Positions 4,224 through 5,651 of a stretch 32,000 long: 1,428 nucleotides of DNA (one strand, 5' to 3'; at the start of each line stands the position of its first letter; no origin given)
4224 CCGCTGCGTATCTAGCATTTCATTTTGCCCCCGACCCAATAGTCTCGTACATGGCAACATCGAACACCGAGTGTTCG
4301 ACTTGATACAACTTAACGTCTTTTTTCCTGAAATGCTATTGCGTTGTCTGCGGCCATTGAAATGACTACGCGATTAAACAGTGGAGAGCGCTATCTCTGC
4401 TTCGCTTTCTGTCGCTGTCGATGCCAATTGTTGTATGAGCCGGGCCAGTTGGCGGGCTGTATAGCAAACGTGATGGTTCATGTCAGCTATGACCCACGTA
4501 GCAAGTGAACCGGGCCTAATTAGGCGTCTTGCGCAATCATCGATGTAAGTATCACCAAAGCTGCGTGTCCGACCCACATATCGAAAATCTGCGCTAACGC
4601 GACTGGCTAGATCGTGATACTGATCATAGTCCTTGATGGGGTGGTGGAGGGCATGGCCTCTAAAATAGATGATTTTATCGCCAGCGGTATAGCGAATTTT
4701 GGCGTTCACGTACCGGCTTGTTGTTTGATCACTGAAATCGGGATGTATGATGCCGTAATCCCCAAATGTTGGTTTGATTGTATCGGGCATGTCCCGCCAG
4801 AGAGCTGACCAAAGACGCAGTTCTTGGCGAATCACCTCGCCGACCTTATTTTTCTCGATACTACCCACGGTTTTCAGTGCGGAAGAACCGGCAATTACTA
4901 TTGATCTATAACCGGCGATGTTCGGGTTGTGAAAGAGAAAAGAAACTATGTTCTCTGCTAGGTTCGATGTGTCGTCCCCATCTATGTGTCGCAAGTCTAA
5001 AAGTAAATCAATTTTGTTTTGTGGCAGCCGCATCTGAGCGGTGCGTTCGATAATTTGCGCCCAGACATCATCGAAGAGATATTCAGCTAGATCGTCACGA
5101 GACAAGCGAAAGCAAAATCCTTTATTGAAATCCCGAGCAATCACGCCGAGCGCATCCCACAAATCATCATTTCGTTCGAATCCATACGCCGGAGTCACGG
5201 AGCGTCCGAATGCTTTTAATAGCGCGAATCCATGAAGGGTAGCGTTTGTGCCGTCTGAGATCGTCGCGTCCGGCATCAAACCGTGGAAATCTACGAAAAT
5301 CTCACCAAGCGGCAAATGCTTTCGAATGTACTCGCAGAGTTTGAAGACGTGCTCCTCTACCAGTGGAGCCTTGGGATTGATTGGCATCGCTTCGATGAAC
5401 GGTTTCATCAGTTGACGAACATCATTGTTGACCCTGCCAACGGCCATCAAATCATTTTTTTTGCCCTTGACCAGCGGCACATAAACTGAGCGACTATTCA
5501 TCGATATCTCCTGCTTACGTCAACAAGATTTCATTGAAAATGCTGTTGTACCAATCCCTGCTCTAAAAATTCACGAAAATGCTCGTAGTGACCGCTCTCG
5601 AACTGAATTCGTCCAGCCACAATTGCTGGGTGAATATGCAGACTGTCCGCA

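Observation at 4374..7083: Three-gene operon: HigB toxin, HigA antitoxin fused to an ImmA/IrrE metallopeptidase, and a 375-aa Beta-protein-like gene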

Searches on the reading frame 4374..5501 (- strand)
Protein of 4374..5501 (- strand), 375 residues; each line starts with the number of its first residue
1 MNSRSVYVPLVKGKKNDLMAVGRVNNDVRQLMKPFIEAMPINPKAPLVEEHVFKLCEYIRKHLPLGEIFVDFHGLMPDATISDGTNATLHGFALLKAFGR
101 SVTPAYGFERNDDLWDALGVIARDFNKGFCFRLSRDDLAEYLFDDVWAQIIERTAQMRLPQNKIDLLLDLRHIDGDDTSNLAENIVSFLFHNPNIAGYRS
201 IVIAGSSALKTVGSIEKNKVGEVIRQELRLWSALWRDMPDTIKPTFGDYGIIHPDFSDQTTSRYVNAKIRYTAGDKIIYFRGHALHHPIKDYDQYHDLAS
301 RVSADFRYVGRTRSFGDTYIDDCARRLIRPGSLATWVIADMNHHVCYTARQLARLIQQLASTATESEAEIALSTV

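Call 3: search_protein_families(library=pfam, proteins=[window:4374-5501:-], max_evalue=0.01)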
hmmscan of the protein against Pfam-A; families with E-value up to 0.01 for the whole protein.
window:4374-5501:- (375 aa): 1 family
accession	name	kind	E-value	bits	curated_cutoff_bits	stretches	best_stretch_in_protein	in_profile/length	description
PF14350.11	Beta_protein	-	7e-51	174.1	27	1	7-349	1-341/342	Beta protein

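Call 4: search_protein_families(library=padloc, proteins=[window:4374-5501:-], max_evalue=0.01)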
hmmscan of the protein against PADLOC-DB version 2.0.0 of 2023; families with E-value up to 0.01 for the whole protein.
window:4374-5501:- (375 aa): 4 families
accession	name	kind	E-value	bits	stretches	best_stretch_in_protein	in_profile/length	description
PDLC03983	PD-Lambda-2_C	-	2.6e-184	610.5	1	1-374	1-373/374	-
PDLC03984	PD-Lambda-2_C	-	4.4e-51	172.1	1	5-363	3-372/377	-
PDLC03985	PD-Lambda-2_C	-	9.4e-08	30.3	1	7-174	5-183/192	-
PDLC02985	beta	-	2.7e-06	24.4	1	245-359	238-343/355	-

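Call 5: search_protein_families(library=ncbifam, proteins=[window:4374-5501:-], max_evalue=0.01)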
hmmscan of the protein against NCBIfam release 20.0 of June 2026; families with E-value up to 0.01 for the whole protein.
window:4374-5501:- (375 aa): 0 families

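Call 35: search_solved_structures(query=window:4374-5501:-, max_evalue=10, show_alignments=2)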
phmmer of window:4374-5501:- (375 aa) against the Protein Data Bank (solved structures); distinct sequences matched with E-value up to 10: 2.
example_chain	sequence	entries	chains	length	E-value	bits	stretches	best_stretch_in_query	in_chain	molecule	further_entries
8hkx_AS8P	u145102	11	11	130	0.025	16.8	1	21-71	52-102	30S ribosomal protein S8 | Small ribosomal subunit protein uS8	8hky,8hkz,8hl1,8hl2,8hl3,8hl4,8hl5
9fhl_I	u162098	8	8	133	0.91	11.6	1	26-70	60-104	Small ribosomal subunit protein uS8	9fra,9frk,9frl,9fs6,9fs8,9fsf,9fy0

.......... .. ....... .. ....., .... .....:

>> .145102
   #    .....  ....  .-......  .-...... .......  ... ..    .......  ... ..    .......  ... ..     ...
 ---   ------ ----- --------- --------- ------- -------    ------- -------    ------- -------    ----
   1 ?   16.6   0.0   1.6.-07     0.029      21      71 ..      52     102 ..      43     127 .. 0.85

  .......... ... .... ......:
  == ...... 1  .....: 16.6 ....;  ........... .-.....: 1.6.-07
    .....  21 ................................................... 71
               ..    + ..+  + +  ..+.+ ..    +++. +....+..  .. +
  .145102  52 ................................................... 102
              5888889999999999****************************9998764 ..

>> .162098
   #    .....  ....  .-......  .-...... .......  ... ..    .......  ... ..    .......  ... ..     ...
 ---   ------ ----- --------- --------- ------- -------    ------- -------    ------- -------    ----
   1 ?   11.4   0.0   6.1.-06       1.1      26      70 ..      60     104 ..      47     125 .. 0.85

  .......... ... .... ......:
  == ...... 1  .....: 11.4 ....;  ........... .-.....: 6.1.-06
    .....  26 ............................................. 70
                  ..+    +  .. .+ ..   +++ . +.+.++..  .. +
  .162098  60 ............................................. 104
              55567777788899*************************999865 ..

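Call 36: find_homologous_proteins(query=window:4374-5501:-, max_evalue=0.00001)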
Query window:4374-5501:- (375 aa): 167 proteins with E <= 0.00001 among 4461 candidates; the best 120 are listed.
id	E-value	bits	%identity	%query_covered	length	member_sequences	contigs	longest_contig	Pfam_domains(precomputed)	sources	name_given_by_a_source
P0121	2.6e-250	848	98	100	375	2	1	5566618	PF14350.12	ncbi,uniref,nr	ncbi:T4 beta protein [Collimonas sp. PA-H2]|uniref:beta family protein n=1 Tax=Collimonas sp. PA-H2 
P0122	3.6e-217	739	85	100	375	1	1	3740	PF14350.12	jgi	jgi:hypothetical protein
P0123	4.4e-217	738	83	100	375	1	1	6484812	PF14350.12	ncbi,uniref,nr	ncbi:hypothetical protein UNDYM_2314 [Undibacterium sp. YM2]|uniref:beta family protein n=1 Tax=Undi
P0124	3.6e-212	722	83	100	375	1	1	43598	PF14350.12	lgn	-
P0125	2.1e-211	720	81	100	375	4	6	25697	PF14350.12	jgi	jgi:hypothetical protein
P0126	3.5e-205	699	79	100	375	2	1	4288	PF14350.12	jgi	jgi:hypothetical protein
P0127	6.8e-195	665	74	100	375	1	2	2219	PF14350.12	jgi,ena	jgi:hypothetical protein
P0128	8.9e-183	625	68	100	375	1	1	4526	PF14350.12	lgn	-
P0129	1.4e-181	621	69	98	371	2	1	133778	PF14350.12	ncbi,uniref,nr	ncbi:hypothetical protein QPK29_025320 [Massilia sp. YIM B02787]|uniref:Uncharacterized protein n=1 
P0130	3.0e-176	604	68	100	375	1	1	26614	PF14350.12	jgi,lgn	jgi:hypothetical protein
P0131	7.2e-176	603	67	100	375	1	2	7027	PF14350.12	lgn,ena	-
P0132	2.4e-162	558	63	100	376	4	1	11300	PF14350.12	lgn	-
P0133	4.9e-159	547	61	100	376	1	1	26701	PF14350.12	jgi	-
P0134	5.7e-158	544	62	100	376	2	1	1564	PF14350.12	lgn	-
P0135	4.1e-156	538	76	80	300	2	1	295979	PF14350.12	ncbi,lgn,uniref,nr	ncbi:beta family protein [Massilia pseudoviolaceinigra]|uniref:beta family protein n=1 Tax=Massilia 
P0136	1.4e-151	523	59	99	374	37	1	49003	PF14350.12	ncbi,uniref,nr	ncbi:beta family protein [Burkholderia pseudomallei]|uniref:beta family protein n=1 Tax=Burkholderia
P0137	6.0e-151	521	60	98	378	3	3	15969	PF14350.12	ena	-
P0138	2.4e-150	519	58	100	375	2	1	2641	PF14350.12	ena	-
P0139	4.3e-150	518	58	99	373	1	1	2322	PF14350.12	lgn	-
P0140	6.0e-150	517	59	100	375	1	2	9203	PF14350.12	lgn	-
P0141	9.2e-147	507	58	99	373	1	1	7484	PF14350.12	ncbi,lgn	-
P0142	1.4e-145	503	58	96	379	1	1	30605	PF14350.12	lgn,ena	-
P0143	2.5e-145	502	56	99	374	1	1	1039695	PF14350.12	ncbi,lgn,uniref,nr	ncbi:beta family protein [Burkholderia cepacia]|uniref:beta family protein n=1 Tax=Burkholderia cepa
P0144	2.9e-145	502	56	100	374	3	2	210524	PF14350.12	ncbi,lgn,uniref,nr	ncbi:beta family protein [Paraburkholderia tropica]|uniref:beta family protein n=1 Tax=Paraburkholde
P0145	7.3e-145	501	57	95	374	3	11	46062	PF14350.12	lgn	-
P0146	3.1e-144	499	57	100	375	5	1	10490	PF14350.12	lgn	-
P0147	6.9e-144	497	57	99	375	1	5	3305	PF14350.12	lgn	-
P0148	1.3e-143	496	57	100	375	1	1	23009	PF14350.12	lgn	-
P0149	4.0e-143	495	56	97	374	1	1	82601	PF14350.12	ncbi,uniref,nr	ncbi:hypothetical protein F6X37_26450 [Paraburkholderia sp. 31.1]|uniref:beta family protein n=1 Tax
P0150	2.0e-142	493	55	100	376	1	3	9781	PF14350.12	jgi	jgi:Beta protein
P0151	2.5e-141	489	58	94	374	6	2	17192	PF14350.12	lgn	-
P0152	2.9e-141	489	57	99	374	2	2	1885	PF14350.12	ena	-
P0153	3.4e-140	485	58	95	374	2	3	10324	PF14350.12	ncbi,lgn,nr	ncbi:MAG: beta family protein [Comamonas sp.]|nr:beta family protein [Comamonas sp.]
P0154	5.3e-140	485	57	98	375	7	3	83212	PF14350.12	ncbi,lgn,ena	-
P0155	1.2e-139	483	55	99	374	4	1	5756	PF14350.12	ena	-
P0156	2.9e-139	482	57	95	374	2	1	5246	PF14350.12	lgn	-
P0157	7.9e-138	478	56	99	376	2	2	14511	PF14350.12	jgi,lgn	-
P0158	1.1e-137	477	55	96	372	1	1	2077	PF14350.12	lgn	-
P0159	8.5e-137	474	55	98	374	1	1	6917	PF14350.12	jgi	jgi:hypothetical protein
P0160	1.3e-136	473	57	92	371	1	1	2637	PF14350.12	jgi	jgi:Beta protein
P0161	3.1e-136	472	55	96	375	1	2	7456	PF14350.12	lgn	-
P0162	3.1e-136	472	55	99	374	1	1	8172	PF14350.12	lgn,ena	-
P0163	4.0e-136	472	53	99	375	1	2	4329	PF14350.12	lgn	-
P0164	9.2e-134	464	55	99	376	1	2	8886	PF14350.12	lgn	-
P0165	2.9e-133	462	54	99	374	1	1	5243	PF14350.12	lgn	-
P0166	8.3e-133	461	53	99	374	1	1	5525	PF14350.12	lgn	-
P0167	5.8e-130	452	54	100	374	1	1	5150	PF14350.12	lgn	-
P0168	1.8e-129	450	54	100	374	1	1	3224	PF14350.12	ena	-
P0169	3.4e-128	446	52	100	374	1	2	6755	PF14350.12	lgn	-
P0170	1.4e-126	440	51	100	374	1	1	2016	PF14350.12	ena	-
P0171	1.2e-125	437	51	98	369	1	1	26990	PF14350.12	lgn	-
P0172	9.3e-121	421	52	97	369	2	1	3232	PF14350.12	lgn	-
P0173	3.4e-120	420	50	97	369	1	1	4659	PF14350.12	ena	-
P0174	1.8e-119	417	51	98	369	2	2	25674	PF14350.12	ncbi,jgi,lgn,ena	-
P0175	1.2e-117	411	51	97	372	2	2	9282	PF14350.12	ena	-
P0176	2.6e-117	410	51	98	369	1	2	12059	PF14350.12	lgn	-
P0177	3.0e-117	410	50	97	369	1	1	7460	PF14350.12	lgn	-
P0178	4.1e-117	409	51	98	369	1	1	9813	PF14350.12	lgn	-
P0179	5.2e-117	409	50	96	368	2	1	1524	PF14350.12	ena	-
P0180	1.3e-116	408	50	96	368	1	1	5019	PF14350.12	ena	-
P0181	2.0e-115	404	49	98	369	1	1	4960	PF14350.12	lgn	-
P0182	5.4e-115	402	50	100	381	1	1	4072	PF14350.12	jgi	jgi:hypothetical protein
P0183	2.3e-114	400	49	98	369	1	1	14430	PF14350.12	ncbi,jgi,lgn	-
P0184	1.2e-113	398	49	98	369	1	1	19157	PF14350.12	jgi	jgi:hypothetical protein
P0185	1.8e-113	397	48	100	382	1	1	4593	PF14350.12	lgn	-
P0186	2.3e-113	397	50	98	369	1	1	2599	PF14350.12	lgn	-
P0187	3.2e-113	397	50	98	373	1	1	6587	PF14350.12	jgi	-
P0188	8.2e-113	395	48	97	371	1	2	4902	PF14350.12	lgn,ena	-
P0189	8.7e-113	395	48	96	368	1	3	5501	PF14350.12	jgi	jgi:hypothetical protein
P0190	2.8e-112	393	49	98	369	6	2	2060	PF14350.12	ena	-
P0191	3.1e-112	393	49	98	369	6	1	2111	PF14350.12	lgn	-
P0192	3.4e-112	393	47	97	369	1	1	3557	PF14350.12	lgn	-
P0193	1.5e-111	391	48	97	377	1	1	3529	PF14350.12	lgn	-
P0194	1.6e-111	391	57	82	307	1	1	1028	PF14350.12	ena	-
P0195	4.6e-111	389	48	98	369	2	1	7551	PF14350.12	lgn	-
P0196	7.5e-111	389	48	98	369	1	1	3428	PF14350.12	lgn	-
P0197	1.3e-110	388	48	98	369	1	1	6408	PF14350.12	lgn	-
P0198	2.3e-110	387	50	97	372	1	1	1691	PF14350.12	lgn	-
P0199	1.2e-109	385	49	98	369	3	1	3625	PF14350.12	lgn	-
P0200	1.8e-109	384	47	98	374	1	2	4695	PF14350.12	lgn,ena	-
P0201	3.7e-109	383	48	100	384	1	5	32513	PF14350.12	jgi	jgi:hypothetical protein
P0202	3.8e-109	383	46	100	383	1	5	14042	PF14350.12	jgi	jgi:hypothetical protein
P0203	4.1e-109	383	50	96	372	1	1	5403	PF14350.12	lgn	-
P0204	8.7e-109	382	49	98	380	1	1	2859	PF14350.12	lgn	-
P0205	8.1e-108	379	50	95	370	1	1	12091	PF14350.12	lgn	-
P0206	1.4e-107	378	49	98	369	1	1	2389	PF14350.12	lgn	-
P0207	1.2e-106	375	48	97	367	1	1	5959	PF14350.12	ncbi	ncbi:MAG: beta family protein [Methylococcales bacterium]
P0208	1.9e-106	374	47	98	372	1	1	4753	PF14350.12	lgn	-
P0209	1.8e-105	371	46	99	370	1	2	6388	PF14350.12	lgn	-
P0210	3.1e-105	370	47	100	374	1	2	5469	PF14350.12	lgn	-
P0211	4.4e-105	370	50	97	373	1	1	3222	PF14350.12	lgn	-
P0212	6.1e-105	369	50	96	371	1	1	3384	PF14350.12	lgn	-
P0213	3.1e-104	367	46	96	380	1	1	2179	PF14350.12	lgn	-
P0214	5.3e-104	366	45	99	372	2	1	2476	PF14350.12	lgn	-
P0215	8.5e-104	366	45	100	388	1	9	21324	PF14350.12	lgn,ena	-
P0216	7.4e-103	362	46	98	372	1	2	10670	PF14350.12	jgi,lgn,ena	-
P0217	8.4e-103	362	45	100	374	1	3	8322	PF14350.12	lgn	-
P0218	2.7e-102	361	45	99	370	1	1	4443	PF14350.12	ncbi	ncbi:MAG: hypothetical protein ABIQ95_03800 [Bdellovibrionia bacterium]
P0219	4.8e-102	360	46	97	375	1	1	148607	PF14350.12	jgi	jgi:hypothetical protein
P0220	5.2e-102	360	46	100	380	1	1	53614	PF14350.12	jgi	jgi:hypothetical protein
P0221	8.2e-102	359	46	97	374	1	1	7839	PF14350.12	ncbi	-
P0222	8.6e-102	359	46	98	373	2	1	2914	PF14350.12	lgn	-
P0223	1.3e-100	355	43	100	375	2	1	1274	PF14350.12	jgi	jgi:hypothetical protein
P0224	1.5e-100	355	47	98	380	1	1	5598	PF14350.12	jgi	-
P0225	3.8e-100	353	45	98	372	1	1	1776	PF14350.12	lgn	-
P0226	3.9e-99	350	46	97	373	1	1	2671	PF14350.12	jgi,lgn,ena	-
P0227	7.3e-99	349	44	99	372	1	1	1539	PF14350.12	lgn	-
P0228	4.2e-98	347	45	99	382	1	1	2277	PF14350.12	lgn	-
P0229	1.1e-97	345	46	99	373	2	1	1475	PF14350.12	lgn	-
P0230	4.8e-96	340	46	98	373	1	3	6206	PF14350.12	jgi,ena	-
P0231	1.2e-92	329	43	98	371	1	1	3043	PF14350.12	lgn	-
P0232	1.5e-92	329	44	97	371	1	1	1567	PF14350.12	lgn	-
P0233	3.4e-92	327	44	95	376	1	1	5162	PF14350.12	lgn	-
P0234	3.7e-92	327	44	97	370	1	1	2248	PF14350.12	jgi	jgi:hypothetical protein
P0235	5.9e-92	327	43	97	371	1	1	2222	PF14350.12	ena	-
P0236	3.1e-90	321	44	96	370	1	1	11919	PF14350.12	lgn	-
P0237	3.1e-90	321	44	97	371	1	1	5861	PF14350.12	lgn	-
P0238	2.1e-89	318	41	98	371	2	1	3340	PF14350.12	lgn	-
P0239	2.3e-89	318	42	97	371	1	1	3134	PF14350.12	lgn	-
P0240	4.9e-89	317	42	98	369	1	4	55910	PF14350.12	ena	-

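Call 48: predict_structure(alignment_id=A2)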
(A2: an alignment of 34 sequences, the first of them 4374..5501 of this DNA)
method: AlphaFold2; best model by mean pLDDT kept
length: 375 residues; sequences in the alignment: 34
mean_pLDDT: 92.0   pTM: 0.92
mean pLDDT of the five models: 92.0, 91.2, 90.9, 89.9, 89.9
residues with pLDDT >= 90: 294; 70-90: 65; 50-70: 14; < 50: 2
segments of 3 or more residues with pLDDT < 50: none
pLDDT, mean of each block of 10 residues (from residue 1): 78 93 94 94 79 96 94 91 95 97 95 96 97 94 97 97 97 88 96 96 89 85 94 94 94 62 84 95 89 96 97 97 97 92 97 94 88 89
secondary structure, 60 per line:
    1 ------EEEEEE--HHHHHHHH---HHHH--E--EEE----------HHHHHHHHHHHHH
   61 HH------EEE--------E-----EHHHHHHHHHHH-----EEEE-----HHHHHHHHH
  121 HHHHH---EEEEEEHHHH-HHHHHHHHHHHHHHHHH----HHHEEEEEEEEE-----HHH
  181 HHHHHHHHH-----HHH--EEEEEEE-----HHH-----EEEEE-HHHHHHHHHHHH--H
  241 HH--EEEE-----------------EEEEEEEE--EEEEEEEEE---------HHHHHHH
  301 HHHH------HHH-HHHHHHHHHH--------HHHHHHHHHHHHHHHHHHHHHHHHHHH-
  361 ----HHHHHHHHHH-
elements in order: E7-12 H15-22 H26-29 E35-37 H48-62 E69-71 H87-97 E103-106 H112-125 E129-134 H135-138 H140-156 E164-172 H178-189 E200-206 E220-224 H226-237 E245-248 E266-273 E276-284 H294-304 H315-324 H333-359 H365-374

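Call 53: fold_search(model_id=the predicted structure, library=pdb)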
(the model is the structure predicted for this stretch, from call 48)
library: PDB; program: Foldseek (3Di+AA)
matches with E <= 10: 1653; with E <= 0.001: 31
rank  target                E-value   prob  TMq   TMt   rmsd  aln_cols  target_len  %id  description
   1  7rde_A                4.2e-05  1.00  0.33  0.46   7.0       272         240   12  Human Triose Phosphate Isomerase Q181P (released 2022-05-04)
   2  4poc_B                5.3e-05  1.00  0.36  0.49   6.4       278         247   12  Structure of Triosephosphate Isomerase Wild Type human enzyme. (released 2015-01-14)
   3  6jox_A                8.4e-05  1.00  0.36  0.50   6.3       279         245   11  triosephosphate isomerase-scylla paramamosain (released 2019-12-04)
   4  1sw3_A                9.4e-05  1.00  0.36  0.50   6.3       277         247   12  Triosephosphate isomerase from Gallus gallus, loop 6 mutant T175V (released 2004-08-24)
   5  8uz7_A                1.3e-04  1.00  0.34  0.47   6.9       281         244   14  Crystal structure of a novel triose phosphate isomerase identified on the shrimp transcriptome (released 2023-12-06)
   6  1xdm_D                1.8e-04  1.00  0.37  0.45   8.1       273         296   10  Structure of human aldolase B associated with hereditary fructose intolerance (A149P), at 291K (released 2005-03-22)
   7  7sx1_A                1.8e-04  1.00  0.33  0.46   6.8       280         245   12  human triosephosphate isomerase mutant v154m (released 2022-11-30)
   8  1spq_B                1.9e-04  1.00  0.35  0.50   6.7       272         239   11  Understanding protein lids: Structural analysis of active hinge mutants in triosephosphate isomerase (released 2004-08-24)
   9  6c2g_A                1.9e-04  1.00  0.37  0.52   6.3       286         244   13  Human triosephosphate isomerase mutant V231M (released 2018-03-21)
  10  4p61_A                2.0e-04  1.00  0.35  0.49   6.5       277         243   13  CHICKEN TRIOSEPHOSPHATE ISOMERASE WITH LOOP6 MUTATIONS, V167P AND W168E. (released 2014-08-27)
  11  6nlh_B                2.2e-04  1.00  0.37  0.52   6.0       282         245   12  Structure of human triose phosphate isomerase R189A (released 2019-06-19)
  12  6nlh_A                2.5e-04  1.00  0.33  0.46   6.8       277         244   11  Structure of human triose phosphate isomerase R189A (released 2019-06-19)
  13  7rde_B                2.7e-04  1.00  0.35  0.50   6.4       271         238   11  Human Triose Phosphate Isomerase Q181P (released 2022-05-04)
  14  4pod_A                2.8e-04  1.00  0.38  0.54   5.7       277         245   12  Structure of Triosephosphate Isomerase I170V mutant human enzyme. (released 2015-01-14)
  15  1xdm_Z                2.8e-04  1.00  0.36  0.44   7.9       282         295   11  Structure of human aldolase B associated with hereditary fructose intolerance (A149P), at 291K (released 2005-03-22)
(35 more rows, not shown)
